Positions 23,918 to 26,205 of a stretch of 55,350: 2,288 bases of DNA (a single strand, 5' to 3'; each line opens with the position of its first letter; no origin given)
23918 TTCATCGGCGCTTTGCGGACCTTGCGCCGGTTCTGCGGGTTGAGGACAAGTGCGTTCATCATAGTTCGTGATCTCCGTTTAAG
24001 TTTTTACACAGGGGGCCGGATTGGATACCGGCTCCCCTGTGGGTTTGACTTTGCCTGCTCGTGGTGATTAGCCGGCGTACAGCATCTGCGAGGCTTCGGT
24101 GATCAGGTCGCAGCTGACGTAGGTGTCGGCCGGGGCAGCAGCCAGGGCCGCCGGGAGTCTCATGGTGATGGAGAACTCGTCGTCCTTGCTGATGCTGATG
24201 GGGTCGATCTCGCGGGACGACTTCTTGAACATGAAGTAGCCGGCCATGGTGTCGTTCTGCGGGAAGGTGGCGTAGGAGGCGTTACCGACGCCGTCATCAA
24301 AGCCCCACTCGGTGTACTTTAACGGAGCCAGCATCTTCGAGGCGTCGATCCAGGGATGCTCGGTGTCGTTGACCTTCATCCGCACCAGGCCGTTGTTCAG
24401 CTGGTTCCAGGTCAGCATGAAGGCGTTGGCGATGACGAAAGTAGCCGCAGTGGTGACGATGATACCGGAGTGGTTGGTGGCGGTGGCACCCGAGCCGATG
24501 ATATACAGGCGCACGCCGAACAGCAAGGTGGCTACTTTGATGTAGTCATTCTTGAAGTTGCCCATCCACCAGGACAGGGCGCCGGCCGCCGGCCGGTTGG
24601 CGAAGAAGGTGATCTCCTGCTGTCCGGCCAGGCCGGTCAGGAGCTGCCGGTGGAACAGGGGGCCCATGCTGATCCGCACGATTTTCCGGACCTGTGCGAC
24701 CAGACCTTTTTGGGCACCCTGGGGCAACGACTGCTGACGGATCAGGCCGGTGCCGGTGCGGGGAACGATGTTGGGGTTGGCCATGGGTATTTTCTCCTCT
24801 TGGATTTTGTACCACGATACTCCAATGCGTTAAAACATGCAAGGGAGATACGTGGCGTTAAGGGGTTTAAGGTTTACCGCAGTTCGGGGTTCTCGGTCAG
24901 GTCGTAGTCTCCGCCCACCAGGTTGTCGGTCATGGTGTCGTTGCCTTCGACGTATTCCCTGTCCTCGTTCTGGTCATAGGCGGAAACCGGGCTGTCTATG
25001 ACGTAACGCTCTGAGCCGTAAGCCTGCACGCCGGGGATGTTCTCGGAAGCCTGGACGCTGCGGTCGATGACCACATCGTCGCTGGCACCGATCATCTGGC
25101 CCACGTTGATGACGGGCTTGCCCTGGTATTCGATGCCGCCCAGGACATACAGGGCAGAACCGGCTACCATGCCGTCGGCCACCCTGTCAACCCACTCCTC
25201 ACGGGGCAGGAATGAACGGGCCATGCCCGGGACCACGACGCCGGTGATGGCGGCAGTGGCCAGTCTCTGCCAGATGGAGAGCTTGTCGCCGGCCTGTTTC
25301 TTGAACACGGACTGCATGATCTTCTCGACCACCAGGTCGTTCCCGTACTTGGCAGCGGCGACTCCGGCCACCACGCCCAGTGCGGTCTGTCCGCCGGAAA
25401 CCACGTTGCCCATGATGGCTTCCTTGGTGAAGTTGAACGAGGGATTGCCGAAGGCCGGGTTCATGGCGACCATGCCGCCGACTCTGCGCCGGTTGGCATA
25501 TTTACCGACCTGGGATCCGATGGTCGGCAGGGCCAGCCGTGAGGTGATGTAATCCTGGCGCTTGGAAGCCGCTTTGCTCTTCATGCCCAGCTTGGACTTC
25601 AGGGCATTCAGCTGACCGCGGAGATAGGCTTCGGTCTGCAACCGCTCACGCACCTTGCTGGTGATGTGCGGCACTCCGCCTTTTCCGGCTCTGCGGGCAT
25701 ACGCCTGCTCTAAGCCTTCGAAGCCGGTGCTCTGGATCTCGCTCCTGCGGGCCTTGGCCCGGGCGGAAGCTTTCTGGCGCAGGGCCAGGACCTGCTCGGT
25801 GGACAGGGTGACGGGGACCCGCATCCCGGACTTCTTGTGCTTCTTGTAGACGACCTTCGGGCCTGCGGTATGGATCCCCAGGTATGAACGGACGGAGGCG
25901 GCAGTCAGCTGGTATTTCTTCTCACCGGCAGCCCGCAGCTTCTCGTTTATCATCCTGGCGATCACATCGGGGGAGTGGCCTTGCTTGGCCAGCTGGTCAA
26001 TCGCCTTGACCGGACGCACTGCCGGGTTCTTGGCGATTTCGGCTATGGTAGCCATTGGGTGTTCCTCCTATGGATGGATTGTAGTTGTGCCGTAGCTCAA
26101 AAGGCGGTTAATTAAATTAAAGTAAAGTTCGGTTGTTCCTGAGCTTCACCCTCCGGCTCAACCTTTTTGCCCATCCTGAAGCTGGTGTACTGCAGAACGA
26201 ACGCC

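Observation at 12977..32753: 20-kb late unit with no recognisable terminase, portal, tape measure or HK97 capsid; membrane proteins, tethered lysins and two small beta-rich capsid candidates instead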

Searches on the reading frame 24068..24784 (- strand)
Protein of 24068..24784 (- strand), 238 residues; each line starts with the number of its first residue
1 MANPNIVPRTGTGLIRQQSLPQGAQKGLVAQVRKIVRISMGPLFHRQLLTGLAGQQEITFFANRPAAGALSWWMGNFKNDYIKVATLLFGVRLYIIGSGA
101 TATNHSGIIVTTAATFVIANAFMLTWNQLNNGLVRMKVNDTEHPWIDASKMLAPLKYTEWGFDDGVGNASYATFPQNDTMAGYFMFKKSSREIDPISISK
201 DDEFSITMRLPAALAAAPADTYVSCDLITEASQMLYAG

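Call 6: search_protein_families(library=phrogs, proteins=[window:24068-24784:-], max_evalue=0.01)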
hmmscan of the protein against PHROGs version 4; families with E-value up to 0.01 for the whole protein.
window:24068-24784:- (238 aa): 0 families

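Call 7: search_protein_families(library=pfam, proteins=[window:24068-24784:-], max_evalue=0.01)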
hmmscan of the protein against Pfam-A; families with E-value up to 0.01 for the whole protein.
window:24068-24784:- (238 aa): 0 families

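Call 12: search_dna_similar(query=window:24068-24784:-, collection=phages, mode=protein, max_rows=20, max_evalue=0.01)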
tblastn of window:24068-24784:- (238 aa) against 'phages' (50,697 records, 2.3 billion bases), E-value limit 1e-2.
No match.

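Call 21: find_homologous_proteins(query=window:24068-24784:-, max_evalue=0.001)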
Query window:24068-24784:- (238 aa): 8 proteins with E <= 0.001 among 1685 candidates.
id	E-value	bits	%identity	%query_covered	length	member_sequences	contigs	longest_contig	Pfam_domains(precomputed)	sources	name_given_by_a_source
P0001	7.9e-156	534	100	100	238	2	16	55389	-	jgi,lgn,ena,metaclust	metaclust:\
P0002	1.3e-137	475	88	98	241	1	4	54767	-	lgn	-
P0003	3.1e-134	464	83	100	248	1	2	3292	-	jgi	jgi:hypothetical protein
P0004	3.5e-134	464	86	98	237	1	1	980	-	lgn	-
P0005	2.7e-130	451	83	98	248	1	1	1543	-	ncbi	-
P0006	7.4e-91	322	60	98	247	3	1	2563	-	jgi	-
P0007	1.2e-90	321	61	98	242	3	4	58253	-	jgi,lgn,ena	jgi:hypothetical protein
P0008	2.7e-81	291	56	96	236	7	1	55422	-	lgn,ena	-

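Call 22: find_encoding_contigs(protein=P0008, flank=10000, max_places=2)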
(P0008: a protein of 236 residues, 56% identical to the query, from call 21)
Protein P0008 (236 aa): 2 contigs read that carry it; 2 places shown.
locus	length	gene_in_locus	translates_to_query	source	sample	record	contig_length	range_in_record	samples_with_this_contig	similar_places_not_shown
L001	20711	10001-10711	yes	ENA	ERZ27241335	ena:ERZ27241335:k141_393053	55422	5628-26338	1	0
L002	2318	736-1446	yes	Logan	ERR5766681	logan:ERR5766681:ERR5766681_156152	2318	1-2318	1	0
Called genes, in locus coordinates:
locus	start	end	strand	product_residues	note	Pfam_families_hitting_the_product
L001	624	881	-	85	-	-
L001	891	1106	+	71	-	-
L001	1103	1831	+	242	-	PF01695:IstB_IS21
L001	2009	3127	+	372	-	-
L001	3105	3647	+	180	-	-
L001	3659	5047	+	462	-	-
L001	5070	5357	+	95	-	-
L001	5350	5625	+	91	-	-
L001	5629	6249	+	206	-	-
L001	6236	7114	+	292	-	-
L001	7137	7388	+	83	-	-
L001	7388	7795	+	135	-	-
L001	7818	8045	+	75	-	-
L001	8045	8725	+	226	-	-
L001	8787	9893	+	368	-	-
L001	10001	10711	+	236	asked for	-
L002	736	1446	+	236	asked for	-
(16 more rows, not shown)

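Call 23: find_encoding_contigs(protein=P0007, flank=10000, max_places=2)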
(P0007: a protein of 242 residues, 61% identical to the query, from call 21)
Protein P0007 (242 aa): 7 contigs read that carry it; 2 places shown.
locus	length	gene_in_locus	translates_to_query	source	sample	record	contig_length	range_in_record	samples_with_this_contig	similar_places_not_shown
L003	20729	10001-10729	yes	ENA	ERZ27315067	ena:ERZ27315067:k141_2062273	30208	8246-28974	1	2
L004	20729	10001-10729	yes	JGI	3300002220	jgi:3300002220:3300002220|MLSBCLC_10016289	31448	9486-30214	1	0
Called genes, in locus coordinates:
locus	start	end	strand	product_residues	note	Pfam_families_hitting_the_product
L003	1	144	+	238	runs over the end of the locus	PF01695:IstB_IS21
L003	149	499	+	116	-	-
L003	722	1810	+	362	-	-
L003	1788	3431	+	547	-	PF14890:Intein_splicing (weak), PF14528:LAGLIDADG_3 (faint)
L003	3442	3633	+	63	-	-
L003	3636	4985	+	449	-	-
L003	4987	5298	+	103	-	-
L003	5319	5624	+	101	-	-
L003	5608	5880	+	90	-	-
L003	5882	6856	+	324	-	-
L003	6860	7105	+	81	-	-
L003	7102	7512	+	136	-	-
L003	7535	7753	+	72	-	-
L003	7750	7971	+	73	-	-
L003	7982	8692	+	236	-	-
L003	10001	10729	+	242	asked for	-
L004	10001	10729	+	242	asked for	-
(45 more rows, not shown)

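Call 37: search_protein_representatives(alignment_id=A1)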
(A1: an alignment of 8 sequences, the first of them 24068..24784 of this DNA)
Query: 8 sequences, 239 profile positions. Proteins with E-value up to 0.001 (for the whole library): 3; up to 1e-10: 3; up to 1e-30: 2. The best 3 are listed.
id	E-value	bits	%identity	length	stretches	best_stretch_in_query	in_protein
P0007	2.6e-129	446.2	-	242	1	4-239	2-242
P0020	1.4e-60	221.2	-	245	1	1-239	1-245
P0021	4.8e-23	98.3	-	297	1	26-219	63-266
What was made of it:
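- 24068..24784 (-): 238-aa single-jelly-roll protein of an orphan family. Candidate penton (vertex) protein or second major capsid protein. Only 3 representative clusters in 1.84 billion proteins (call 37).
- Tried and rejected: Exhaustive profile search of the 238-aa family in 1.84 billion representatives: only 3 clusters (call 37).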

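Call 40: find_homologous_proteins(query=A3, max_evalue=0.001)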
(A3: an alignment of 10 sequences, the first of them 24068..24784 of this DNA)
Query A3 (10 sequences) (238 aa, profile of the alignment): 11 proteins with E <= 0.001 among 8000 candidates.
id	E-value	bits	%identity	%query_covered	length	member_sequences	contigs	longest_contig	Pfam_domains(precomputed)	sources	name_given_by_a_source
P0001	4.4e-124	431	100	100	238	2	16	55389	-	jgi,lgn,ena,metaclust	metaclust:\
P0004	1.2e-122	426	86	98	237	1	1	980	-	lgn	-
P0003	9.3e-122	423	83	100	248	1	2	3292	-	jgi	jgi:hypothetical protein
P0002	1.9e-121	422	88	98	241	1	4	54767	-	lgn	-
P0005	1.1e-120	420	83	98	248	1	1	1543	-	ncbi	-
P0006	4.6e-119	414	60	98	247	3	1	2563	-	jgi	-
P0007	9.7e-117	407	61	98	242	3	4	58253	-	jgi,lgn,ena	jgi:hypothetical protein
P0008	8.9e-113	394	56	96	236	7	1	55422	-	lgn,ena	-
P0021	9.6e-82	292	26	85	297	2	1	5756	-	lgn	-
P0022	1.1e-65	240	31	74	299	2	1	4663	-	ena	-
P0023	2.1e-62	229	31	79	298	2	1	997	-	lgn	-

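Call 44: find_encoding_contigs(protein=P0021, flank=10000, max_places=2)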
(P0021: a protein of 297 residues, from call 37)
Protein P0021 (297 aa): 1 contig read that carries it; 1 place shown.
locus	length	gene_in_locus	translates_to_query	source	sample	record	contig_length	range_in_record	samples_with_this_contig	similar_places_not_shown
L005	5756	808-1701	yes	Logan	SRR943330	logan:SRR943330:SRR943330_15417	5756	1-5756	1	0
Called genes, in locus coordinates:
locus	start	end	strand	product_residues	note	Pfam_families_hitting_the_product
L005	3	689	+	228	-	?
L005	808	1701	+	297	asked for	-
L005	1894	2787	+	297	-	-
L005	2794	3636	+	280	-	PF01832:Glucosaminidase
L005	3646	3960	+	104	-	PF10043:DUF2279 (weak)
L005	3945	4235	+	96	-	-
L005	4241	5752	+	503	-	PF18905:DUF5661 (weak)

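Call 50: predict_structure(alignment_id=A4)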
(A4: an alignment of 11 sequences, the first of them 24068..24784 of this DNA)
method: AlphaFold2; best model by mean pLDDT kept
length: 238 residues; sequences in the alignment: 11
mean_pLDDT: 68.2   pTM: 0.66
mean pLDDT of the five models: 68.2, 68.2, 61.3, 56.1, 49.7
residues with pLDDT >= 90: 35; 70-90: 88; 50-70: 58; < 50: 57
segments of 3 or more residues with pLDDT < 50: 1-20, 31-40, 78-81, 99-107, 160-163, 232-238
pLDDT, mean of each block of 10 residues (from residue 1): 42 42 56 38 79 91 68 60 70 73 43 63 86 92 91 71 50 61 83 81 89 85 82 37
secondary structure, 60 per line:
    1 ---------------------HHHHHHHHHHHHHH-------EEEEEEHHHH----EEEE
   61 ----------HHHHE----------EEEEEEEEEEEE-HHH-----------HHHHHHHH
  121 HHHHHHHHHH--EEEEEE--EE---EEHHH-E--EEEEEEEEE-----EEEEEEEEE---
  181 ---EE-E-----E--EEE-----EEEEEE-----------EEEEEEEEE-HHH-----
elements in order: H22-35 E43-48 H49-52 E57-60 H71-74 E86-97 H113-130 E133-138 E155-163 E169-177 E196-198 E204-209 E221-229
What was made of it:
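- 24068..24784 (-): AF2 pLDDT 68, pTM 0.66 (call 50).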

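Call 53: fold_search(model_id=the predicted structure, library=pdb)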
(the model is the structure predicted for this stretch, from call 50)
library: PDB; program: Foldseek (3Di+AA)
matches with E <= 10: 820; with E <= 0.001: 0
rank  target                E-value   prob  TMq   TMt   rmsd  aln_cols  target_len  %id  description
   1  5j36_A                1.7e-02  0.06  0.11  0.11  20.6       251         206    9  Crystal structure of 60-mer BFDV Capsid Protein (released 2016-05-04)
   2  4qpg_B                2.4e-02  0.38  0.24  0.27  13.6       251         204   12  Crystal structure of empty hepatitis A virus (released 2014-10-15)
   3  4d3l_A                2.8e-02  0.35  0.21  0.31  12.3       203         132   10  SeMet structure of a novel carbohydrate binding module from glycoside hydrolase family 9 (Cel9A) from Ruminococcus fla (released 2016-01-20)
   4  2r32                  2.8e-02  0.35  0.17  0.24  13.2       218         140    6  Crystal Structure of human GITRL variant (released 2007-11-20)
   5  6l62_A                3.2e-02  0.20  0.20  0.24  16.6       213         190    8  Neutralization mechanism of a monoclonal antibody targeting a porcine circovirus type 2 Cap protein conformational epi (released 2020-02-12)
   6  7bjp_A                3.8e-02  0.35  0.24  0.14  15.5       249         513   10  The cryo-EM structure of vesivirus 2117, an adventitious agent and possible cause of haemorrhagic gastroenteritis in d (released 2021-04-14)
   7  7l2z_F                3.8e-02  0.20  0.17  0.08  13.2       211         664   10  Bacterial cellulose synthase BcsB hexamer (released 2021-03-24)
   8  8r5x_A                4.2e-02  0.14  0.19  0.17  16.2       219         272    9  Structure of coxsackievirus B5 capsid (mutant CVB5F.cas.genogroupB) - F particle (released 2024-03-27)
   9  9fmt_A                4.5e-02  0.25  0.18  0.08  12.5       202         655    8  Cryo-EM structure of the BcsB hexameric crown from the E. coli cellulose secretion macrocomplex (released 2024-10-16)
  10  7l2z_C                5.3e-02  0.23  0.19  0.09  12.3       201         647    9  Bacterial cellulose synthase BcsB hexamer (released 2021-03-24)
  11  9b8i                  5.3e-02  0.16  0.16  0.07  15.5       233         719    9  Cryo-EM structure of the E. coli cellulose synthase BcsB-BcsC fusion protein (released 2025-02-19)
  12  8zb6_A                5.6e-02  0.14  0.20  0.20  16.8       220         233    8  Yeast-expressed polio type 2 stabilized virus-like particles (released 2024-09-18)
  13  1rmu_1                5.6e-02  0.14  0.20  0.18  15.8       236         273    8  THREE-DIMENSIONAL STRUCTURES OF DRUG-RESISTANT MUTANTS OF HUMAN RHINOVIRUS 14 (released 1990-01-15)
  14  6yg8_A                6.0e-02  0.23  0.18  0.08  12.5       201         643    8  Cryo-EM structure of a BcsB pentamer in the context of an assembled Bcs macrocomplex (released 2021-02-24)
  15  9fmt_F                6.7e-02  0.20  0.18  0.08  12.9       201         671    8  Cryo-EM structure of the BcsB hexameric crown from the E. coli cellulose secretion macrocomplex (released 2024-10-16)
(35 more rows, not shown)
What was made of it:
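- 24068..24784 (-): Foldseek finds single-jelly-roll coat proteins and TNF/C1q, E 0.017-0.17 (call 53).
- On Bamfordvirae / Tectiliviricetes (DJR, PRD1-type): Its hits to SJR coat proteins are weak (E 0.017-0.17) (calls 50, 53).
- The 238-aa model's hits are mostly single-jelly-roll viral coat proteins (calls 50, 53). The 238-aa model retrieves mostly icosahedral coat proteins (call 53).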

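Call 55: find_encoding_contigs(protein=P0001, flank=500, max_places=10)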
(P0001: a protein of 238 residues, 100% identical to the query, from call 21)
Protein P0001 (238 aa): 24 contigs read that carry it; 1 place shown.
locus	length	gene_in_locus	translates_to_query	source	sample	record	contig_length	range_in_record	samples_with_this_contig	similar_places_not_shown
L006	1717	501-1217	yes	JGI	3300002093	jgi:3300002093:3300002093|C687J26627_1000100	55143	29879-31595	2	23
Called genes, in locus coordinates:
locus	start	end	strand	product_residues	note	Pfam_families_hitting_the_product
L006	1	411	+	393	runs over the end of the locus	-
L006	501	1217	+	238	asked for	-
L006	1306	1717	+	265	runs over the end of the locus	-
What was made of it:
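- Relatives' contigs are 54.8, 55.1, 55.4, 55.4 and 58.3 kb (calls 21, 22, 55). Circular, fixed-size replicon found in many samples (calls 21, 55).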

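Call 58: search_solved_structures(query=A4, max_evalue=10)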
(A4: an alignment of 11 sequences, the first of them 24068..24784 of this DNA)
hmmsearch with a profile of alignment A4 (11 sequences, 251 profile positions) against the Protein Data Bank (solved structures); distinct sequences matched with E-value up to 10: 0.

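Call 78: list_cluster_members(proteins=[P0005, P0001, P0009, P0011])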
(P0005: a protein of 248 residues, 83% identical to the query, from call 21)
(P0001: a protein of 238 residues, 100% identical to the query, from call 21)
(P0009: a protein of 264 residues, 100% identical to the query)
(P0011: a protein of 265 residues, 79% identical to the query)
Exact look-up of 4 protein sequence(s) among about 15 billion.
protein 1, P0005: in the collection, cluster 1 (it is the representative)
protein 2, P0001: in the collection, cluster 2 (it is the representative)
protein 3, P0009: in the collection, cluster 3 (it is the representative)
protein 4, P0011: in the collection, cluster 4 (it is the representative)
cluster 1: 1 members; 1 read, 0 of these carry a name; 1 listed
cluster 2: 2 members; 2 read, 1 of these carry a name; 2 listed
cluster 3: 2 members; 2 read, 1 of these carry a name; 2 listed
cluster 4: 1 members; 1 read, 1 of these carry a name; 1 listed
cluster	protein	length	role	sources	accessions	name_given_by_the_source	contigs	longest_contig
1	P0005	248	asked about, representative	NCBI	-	-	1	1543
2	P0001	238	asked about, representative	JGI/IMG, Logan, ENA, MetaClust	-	\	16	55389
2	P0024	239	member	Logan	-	-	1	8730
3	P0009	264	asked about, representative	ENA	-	-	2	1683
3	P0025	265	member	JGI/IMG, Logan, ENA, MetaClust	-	\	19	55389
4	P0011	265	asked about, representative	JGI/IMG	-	hypothetical protein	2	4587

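Call 79: find_encoding_contigs(protein=P0005, flank=2000, max_places=2)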
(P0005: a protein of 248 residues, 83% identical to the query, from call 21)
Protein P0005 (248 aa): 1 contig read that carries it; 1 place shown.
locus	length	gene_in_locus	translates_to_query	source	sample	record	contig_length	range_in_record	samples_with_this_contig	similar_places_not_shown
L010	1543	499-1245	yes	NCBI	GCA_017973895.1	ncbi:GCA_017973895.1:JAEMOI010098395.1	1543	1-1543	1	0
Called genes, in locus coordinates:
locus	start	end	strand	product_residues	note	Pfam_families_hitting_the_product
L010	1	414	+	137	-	?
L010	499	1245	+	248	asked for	-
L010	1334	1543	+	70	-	?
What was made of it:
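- Tried and rejected: Host identification through the NCBI member of the family: an unbinned metagenome contig only (calls 78, 79).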

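Call 83: find_related_loci(query=A4, collection=metagenome_contigs, flank=10000)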
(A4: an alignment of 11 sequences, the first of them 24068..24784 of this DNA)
Query A4 (238 aa) in metagenome_contigs; peptide patterns used: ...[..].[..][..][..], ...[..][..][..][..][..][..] (x = any residue, [..] = any of these).
138 stretches matched a pattern; 2 encode a relative of the query (tblastn E <= 1e-3); 2 distinct loci.
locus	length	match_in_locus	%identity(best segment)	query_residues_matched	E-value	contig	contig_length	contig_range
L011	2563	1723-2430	60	6-238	1e-102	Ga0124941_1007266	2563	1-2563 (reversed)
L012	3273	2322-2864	31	37-212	1e-26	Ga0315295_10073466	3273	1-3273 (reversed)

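Call 89: search_protein_families(library=phrogs, max_evalue=10, proteins=[window:24068-24784:-])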
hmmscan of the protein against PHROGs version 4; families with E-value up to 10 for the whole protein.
window:24068-24784:- (238 aa): 1 family
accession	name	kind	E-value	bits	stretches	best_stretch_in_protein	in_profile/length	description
phrog_20893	-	unknown function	0.054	14.7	1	155-194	38-77/109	-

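Call 97: search_protein_families(library=ncbifam, max_evalue=0.1, proteins=[window:24068-24784:-])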
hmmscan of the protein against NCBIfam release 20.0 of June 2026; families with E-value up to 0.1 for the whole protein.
window:24068-24784:- (238 aa): 0 families

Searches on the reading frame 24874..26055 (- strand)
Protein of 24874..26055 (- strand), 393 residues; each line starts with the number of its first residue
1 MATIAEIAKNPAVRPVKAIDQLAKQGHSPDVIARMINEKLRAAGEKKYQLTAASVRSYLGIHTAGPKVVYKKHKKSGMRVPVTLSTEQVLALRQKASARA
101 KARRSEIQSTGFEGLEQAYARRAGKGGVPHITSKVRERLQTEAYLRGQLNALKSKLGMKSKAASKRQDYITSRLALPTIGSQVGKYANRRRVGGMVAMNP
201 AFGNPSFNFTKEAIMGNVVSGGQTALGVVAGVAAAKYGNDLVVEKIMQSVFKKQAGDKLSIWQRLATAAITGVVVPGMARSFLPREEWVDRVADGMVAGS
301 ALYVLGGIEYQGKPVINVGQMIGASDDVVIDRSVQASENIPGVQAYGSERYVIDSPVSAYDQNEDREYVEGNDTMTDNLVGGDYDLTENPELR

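Call 6: search_protein_families(library=phrogs, proteins=[window:24874-26055:-], max_evalue=0.01)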
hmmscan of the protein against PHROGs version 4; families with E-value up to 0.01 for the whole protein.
window:24874-26055:- (393 aa): 0 families

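Call 7: search_protein_families(library=pfam, proteins=[window:24874-26055:-], max_evalue=0.01)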
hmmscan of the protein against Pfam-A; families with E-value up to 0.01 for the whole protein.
window:24874-26055:- (393 aa): 0 families

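Call 59: search_solved_structures(query=window:24874-26055:-, max_evalue=10)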
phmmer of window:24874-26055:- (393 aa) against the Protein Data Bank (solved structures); distinct sequences matched with E-value up to 10: 2.
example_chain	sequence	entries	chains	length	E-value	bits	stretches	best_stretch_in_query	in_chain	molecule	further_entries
2pp3_A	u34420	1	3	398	1.6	11.1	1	65-137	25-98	L-talarate/galactarate dehydratase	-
2pp0_A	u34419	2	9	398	1.6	11.1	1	65-137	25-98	L-talarate/Galactarate Dehydratase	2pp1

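Call 89: search_protein_families(library=phrogs, max_evalue=10, proteins=[window:24874-26055:-])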
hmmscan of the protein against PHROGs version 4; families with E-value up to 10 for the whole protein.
window:24874-26055:- (393 aa): 2 families
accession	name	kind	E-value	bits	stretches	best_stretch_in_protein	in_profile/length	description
phrog_27955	-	unknown function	0.35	12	1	87-113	13-39/65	-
phrog_17774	-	unknown function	0.45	11.5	1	268-287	32-51/69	-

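Call 97: search_protein_families(library=ncbifam, max_evalue=0.1, proteins=[window:24874-26055:-])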
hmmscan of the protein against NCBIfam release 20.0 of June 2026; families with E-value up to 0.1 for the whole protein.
window:24874-26055:- (393 aa): 1 family
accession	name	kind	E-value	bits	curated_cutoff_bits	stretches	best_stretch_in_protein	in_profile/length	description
NF053767.1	CIS13_fam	equivalog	0.065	12.4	370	0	226-279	61-114/392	CIS13 family contractile injection system protein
